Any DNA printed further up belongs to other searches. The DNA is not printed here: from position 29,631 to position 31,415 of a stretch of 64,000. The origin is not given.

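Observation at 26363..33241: Permease-less four-gene surface operon: glycosidase-like protein, orphan SBP lipoprotein, extracellular ARH-fold/CBM lipoprotein, anchored surface protein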

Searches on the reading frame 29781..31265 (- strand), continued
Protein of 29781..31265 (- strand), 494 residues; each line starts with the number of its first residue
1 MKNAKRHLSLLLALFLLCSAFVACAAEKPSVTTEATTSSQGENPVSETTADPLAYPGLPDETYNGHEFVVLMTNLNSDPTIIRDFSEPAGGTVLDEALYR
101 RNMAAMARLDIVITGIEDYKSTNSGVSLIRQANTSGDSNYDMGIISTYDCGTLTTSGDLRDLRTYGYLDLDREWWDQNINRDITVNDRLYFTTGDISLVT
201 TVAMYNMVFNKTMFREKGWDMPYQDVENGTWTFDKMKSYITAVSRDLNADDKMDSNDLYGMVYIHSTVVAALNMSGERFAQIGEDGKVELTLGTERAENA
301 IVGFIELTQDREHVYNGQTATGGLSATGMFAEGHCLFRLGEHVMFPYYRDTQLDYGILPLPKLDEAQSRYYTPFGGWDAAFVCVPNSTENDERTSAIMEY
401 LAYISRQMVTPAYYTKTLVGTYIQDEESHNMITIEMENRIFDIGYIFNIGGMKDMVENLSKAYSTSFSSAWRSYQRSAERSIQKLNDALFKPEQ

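Call 69: search_protein_families(library=pfam, alignment_id=A7, max_evalue=0.00001)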
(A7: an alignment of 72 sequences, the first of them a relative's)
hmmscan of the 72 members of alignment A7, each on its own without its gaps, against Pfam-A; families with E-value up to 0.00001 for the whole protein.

A. member 1, L001:3314-4201:+ (295 aa): 4 families
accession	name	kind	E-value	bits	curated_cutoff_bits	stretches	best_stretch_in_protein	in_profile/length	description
PF12833.13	HTH_18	-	2.1e-19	70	33.6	1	206-283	2-79/80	Helix-turn-helix domain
PF00165.29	HTH_AraC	-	4.4e-16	59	26.6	1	248-282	8-41/42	Bacterial regulatory helix-turn-helix proteins, AraC family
PF02311.25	AraC_binding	-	2e-14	53.9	21.1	1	56-142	24-111/135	AraC-like ligand binding domain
PF07883.17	Cupin_2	-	3.1e-07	30.4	27.2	1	60-105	23-68/70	Cupin domain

B. families by the number of members that match (of 72 scanned): 53 families (the first 25 are shown)
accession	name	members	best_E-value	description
PF12833.13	HTH_18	14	1.5e-25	Helix-turn-helix domain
PF00165.29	HTH_AraC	14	1.6e-21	Bacterial regulatory helix-turn-helix proteins, AraC family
PF02311.25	AraC_binding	11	2.4e-15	AraC-like ligand binding domain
PF07883.17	Cupin_2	7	2.7e-08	Cupin domain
PF13377.12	Peripla_BP_3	4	1.2e-07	Periplasmic binding protein-like domain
PF13561.12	adh_short_C2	3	2.2e-48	Enoyl-(Acyl carrier protein) reductase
PF00106.31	adh_short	3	8.1e-46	short chain dehydrogenase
PF13306.12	LRR_5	3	1.9e-23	BspA type Leucine rich repeat region (6 copies)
PF04616.20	Glyco_hydro_43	2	5.4e-43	Glycosyl hydrolases family 43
PF07581.17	Glug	2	4e-10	The GLUG motif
PF01411.24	tRNA-synt_2c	1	1.2e-190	tRNA synthetases class II (A)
PF07944.18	Beta-AFase-like_GH127_cat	1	2.3e-70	Beta-L-arabinofuranosidase, GH127 catalytic domain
PF05691.18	Raffinose_syn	1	2.5e-63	Raffinose synthase or seed imbibition protein Sip1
PF04309.18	G3P_antiterm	1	3e-62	Glycerol-3-phosphate responsive antiterminator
PF12831.13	FAD_oxidored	1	4.8e-61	FAD dependent oxidoreductase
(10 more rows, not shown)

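Call 76: find_encoding_contigs(protein=P0002, flank=10000, max_places=3)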
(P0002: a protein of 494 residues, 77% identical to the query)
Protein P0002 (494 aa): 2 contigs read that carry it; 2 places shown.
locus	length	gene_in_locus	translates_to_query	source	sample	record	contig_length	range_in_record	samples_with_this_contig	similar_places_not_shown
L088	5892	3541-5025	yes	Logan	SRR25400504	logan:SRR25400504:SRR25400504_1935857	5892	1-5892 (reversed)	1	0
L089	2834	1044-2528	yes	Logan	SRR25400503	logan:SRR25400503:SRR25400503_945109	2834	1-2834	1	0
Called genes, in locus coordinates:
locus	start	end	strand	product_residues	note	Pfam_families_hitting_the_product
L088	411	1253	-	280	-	PF03009:GDPD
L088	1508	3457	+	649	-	PF19773:DUF6259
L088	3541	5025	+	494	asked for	-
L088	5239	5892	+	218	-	?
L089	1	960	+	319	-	?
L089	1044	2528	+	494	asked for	-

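Call 86: search_protein_families(library=pfam, alignment_id=A1, max_evalue=0.01)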
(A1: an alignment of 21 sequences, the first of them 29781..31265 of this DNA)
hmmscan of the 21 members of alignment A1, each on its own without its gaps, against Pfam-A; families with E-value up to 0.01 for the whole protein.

A. member 1, window:29781-31265:- (494 aa): 0 families

B. families by the number of members that match (of 21 scanned): 3 families
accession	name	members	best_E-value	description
PF01547.30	SBP_bac_1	11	8.6e-10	Bacterial extracellular solute-binding protein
PF13416.11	SBP_bac_8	2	1.5e-07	Bacterial extracellular solute-binding protein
PF02950.22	Conotoxin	1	0.001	Conotoxin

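Call 91: find_encoding_contigs(protein=P0120, flank=8000, max_places=2)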
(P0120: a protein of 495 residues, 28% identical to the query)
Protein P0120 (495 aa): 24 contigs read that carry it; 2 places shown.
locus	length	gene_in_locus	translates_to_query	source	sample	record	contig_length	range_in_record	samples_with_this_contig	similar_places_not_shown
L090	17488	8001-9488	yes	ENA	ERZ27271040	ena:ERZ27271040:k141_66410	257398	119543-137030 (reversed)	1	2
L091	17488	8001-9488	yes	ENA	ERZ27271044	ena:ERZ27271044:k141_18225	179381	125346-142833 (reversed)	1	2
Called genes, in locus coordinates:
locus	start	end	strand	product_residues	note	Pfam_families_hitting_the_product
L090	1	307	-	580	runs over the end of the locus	PF02690:Na_Pi_cotrans, PF01895:PhoU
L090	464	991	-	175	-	-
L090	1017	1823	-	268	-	-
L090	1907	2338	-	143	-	PF01592:NifU_N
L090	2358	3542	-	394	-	PF00266:Aminotran_5, PF01212:Beta_elim_lyase (weak), PF01041:DegT_DnrJ_EryC1 (weak)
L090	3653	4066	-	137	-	PF02082:Rrf2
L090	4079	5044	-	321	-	PF00294:PfkB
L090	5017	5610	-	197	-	PF01081:Aldolase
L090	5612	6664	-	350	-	PF03786:UxuA, PF01261:AP_endonuc_2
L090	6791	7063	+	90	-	-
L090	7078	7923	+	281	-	PF00149:Metallophos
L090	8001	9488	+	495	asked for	-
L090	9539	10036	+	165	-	-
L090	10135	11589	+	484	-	-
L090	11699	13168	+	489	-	-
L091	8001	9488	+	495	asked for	-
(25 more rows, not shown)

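Call 92: find_encoding_contigs(protein=P0073, flank=8000, max_places=1)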
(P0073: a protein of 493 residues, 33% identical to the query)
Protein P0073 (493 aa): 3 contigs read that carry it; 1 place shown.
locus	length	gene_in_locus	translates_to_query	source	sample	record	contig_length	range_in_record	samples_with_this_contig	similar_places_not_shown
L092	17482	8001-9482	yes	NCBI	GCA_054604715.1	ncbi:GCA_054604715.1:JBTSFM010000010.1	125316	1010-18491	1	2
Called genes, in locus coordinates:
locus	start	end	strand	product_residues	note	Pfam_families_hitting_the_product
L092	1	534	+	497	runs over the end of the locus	-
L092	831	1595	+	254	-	PF08220:HTH_DeoR, PF00455:DeoRC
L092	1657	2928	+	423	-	PF00364:Biotin_lipoyl, PF02817:E3_binding (weak), PF00198:2-oxoacid_dh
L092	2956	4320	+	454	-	PF01266:DAO (faint), PF03486:HI0933_like (faint), PF07992:Pyr_redox_2, PF12831:FAD_oxidored (faint), PF13450:NAD_binding_8 (faint), PF13738:Pyr_redox_3, PF00070:Pyr_redox, PF02852:Pyr_redox_dim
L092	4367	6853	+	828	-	PF00676:E1_dh, PF02779:Transket_pyr, PF02780:Transketolase_C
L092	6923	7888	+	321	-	PF21948:LplA-B_cat, PF03099:BPL_LplA_LipB, PF10437:Lip_prot_lig_C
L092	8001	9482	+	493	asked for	-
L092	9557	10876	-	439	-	PF01229:Glyco_hydro_39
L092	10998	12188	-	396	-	PF01120:Alpha_L_fucos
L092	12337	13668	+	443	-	PF02885:Glycos_trans_3N, PF00591:Glycos_transf_3, PF07831:PYNP_C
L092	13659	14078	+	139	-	PF08211:dCMP_cyt_deam_2, PF00383:dCMP_cyt_deam_1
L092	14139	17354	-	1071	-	PF00395:SLH (faint)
